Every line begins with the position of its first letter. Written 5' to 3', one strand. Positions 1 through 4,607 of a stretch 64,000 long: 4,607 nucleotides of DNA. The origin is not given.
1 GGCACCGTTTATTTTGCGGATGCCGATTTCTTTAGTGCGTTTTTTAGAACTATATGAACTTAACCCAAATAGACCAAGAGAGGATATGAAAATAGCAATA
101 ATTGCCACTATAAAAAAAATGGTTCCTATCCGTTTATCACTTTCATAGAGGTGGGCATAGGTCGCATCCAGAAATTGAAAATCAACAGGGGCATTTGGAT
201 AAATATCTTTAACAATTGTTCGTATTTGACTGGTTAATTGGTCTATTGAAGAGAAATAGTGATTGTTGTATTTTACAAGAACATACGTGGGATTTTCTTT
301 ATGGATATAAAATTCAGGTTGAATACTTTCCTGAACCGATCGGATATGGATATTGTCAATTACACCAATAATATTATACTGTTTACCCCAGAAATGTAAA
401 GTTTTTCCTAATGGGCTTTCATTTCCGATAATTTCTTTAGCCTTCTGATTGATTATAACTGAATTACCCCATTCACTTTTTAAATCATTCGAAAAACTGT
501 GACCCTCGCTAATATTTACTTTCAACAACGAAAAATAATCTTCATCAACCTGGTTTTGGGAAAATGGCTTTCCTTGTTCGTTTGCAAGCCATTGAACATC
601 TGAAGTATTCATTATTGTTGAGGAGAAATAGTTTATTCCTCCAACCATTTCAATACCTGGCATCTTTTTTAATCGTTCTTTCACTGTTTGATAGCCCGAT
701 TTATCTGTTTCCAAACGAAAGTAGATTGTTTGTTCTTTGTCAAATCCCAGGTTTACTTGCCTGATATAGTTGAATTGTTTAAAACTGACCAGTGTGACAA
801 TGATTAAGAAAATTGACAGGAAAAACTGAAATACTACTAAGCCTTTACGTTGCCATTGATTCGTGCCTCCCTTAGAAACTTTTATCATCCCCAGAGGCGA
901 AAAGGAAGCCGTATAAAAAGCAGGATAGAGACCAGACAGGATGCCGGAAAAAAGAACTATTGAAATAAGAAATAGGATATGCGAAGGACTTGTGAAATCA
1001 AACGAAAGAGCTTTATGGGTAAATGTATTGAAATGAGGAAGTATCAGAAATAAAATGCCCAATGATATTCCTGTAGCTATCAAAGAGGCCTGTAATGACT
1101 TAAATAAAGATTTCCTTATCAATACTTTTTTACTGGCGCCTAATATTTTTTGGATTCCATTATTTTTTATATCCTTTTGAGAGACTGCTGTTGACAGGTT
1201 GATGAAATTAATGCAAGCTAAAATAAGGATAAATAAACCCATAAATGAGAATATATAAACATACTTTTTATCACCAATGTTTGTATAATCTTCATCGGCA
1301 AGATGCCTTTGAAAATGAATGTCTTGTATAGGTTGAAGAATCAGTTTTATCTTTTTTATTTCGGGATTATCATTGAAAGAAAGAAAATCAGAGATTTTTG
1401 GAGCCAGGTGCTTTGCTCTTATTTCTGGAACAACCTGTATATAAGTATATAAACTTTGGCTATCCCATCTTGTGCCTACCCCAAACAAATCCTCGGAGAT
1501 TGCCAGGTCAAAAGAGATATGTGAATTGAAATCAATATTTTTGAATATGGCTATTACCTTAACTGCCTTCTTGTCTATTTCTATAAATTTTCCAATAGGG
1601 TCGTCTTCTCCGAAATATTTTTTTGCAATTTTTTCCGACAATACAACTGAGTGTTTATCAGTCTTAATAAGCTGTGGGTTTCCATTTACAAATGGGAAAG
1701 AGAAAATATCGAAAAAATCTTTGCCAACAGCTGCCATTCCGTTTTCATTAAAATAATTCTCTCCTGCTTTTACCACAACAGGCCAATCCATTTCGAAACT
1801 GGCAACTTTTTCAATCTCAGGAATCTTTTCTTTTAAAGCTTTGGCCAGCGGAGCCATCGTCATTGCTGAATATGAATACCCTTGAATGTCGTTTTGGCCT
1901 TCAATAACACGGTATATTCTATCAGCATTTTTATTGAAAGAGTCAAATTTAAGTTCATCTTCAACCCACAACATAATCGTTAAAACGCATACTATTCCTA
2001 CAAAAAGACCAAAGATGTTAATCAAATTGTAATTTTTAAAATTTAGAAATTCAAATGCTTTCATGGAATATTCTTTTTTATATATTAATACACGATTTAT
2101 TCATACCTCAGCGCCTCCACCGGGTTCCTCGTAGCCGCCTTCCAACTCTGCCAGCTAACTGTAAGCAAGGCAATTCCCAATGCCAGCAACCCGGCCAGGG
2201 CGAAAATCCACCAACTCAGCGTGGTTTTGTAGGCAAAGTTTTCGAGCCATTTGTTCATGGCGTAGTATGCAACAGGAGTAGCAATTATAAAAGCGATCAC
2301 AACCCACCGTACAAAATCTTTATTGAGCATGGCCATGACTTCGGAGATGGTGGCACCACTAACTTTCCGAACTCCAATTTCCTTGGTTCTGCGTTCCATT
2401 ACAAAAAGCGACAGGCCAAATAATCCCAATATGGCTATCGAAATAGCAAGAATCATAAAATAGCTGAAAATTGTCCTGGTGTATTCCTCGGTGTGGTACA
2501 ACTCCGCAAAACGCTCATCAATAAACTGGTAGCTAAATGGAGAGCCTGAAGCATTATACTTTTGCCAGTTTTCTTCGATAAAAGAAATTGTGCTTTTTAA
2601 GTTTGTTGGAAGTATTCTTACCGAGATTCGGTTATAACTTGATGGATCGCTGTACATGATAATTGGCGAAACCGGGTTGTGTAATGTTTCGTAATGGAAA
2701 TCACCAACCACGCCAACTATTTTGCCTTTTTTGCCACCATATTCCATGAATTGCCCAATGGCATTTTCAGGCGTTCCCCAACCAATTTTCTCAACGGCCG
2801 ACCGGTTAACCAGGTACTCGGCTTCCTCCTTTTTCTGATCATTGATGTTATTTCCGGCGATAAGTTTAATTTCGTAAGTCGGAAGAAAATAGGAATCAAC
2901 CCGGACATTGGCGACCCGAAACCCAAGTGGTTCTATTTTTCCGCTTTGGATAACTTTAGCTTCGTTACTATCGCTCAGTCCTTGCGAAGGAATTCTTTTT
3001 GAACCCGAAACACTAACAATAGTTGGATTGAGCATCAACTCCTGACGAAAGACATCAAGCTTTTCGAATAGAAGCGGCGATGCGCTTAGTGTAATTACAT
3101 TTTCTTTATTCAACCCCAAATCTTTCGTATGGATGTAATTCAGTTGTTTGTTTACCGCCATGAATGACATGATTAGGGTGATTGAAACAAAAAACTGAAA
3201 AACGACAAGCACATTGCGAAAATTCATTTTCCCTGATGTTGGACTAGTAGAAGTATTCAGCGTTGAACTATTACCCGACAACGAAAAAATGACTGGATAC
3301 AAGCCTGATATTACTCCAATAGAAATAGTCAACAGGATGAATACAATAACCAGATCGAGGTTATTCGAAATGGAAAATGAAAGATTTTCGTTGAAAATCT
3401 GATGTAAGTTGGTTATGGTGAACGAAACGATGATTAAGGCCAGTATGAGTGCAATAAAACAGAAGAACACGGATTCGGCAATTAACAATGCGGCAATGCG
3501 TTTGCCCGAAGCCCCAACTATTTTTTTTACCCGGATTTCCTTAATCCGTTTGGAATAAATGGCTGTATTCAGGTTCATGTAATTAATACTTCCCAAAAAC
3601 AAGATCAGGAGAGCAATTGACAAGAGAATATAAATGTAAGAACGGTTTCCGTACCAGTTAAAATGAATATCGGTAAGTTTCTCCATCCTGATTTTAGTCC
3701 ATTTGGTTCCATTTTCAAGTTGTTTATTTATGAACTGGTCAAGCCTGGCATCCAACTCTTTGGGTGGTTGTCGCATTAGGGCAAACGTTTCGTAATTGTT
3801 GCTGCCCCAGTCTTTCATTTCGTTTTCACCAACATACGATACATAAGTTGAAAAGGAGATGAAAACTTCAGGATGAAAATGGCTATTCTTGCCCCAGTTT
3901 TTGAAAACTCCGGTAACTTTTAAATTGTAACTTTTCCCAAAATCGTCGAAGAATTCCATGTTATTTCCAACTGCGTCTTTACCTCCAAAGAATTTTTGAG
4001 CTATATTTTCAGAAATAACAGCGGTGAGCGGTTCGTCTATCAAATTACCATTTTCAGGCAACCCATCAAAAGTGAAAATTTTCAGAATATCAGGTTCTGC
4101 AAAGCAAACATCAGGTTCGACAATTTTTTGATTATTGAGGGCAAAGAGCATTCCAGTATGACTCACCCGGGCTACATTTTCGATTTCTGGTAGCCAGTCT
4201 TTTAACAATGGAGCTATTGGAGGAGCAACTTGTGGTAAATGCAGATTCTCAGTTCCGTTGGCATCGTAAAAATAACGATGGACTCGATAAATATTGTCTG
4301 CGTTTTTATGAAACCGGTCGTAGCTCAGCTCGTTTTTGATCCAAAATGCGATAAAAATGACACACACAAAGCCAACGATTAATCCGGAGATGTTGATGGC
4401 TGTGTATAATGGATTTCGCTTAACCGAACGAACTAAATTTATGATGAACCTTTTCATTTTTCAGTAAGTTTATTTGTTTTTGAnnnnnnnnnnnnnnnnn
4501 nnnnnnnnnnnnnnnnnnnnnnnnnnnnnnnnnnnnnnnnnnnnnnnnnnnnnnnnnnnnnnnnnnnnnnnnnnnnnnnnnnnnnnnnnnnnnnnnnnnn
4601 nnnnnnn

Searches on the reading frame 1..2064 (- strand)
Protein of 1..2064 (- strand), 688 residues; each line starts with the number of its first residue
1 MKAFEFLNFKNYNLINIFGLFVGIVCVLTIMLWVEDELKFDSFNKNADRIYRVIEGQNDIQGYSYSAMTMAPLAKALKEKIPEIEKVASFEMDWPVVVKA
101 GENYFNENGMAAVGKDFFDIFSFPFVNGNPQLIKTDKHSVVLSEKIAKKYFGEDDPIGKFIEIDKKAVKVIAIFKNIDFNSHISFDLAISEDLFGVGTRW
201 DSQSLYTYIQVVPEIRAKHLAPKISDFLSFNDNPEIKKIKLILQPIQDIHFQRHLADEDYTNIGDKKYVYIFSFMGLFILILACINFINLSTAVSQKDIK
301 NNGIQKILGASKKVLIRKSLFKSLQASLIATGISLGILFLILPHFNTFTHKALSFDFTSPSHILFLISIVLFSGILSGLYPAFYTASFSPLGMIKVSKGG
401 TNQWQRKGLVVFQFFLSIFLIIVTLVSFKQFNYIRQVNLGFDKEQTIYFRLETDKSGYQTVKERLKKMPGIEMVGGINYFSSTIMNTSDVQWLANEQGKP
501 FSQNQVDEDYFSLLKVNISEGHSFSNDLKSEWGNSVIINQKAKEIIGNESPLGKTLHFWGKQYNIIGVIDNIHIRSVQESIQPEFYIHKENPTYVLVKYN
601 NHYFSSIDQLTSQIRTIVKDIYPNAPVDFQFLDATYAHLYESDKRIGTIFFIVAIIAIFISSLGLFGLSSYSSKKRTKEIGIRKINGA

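Call 13: search_protein_families(library=pfam, proteins=[window:1-2064:-], max_evalue=0.001)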
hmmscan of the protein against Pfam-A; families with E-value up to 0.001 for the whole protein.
window:1-2064:- (688 aa): 2 families
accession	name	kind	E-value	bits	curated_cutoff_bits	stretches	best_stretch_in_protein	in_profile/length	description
PF12704.14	MacB_PCD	-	2.8e-32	113.2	27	2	14-190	2-172/207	MacB-like periplasmic core domain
PF02687.27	FtsX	-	3.7e-11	43.5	25.5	1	274-390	2-120/120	FtsX-like permease C-terminal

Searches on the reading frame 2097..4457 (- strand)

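Call 13: search_protein_families(library=pfam, proteins=[window:2097-4457:-], max_evalue=0.001)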
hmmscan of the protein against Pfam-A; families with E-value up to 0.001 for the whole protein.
window:2097-4457:- (786 aa): 2 families
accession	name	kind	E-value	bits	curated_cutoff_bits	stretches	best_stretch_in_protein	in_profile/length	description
PF02687.27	FtsX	-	1.3e-25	90.2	25.5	2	667-779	3-120/120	FtsX-like permease C-terminal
PF12704.14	MacB_PCD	-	9.4e-22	78.8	27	1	19-209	1-180/207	MacB-like periplasmic core domain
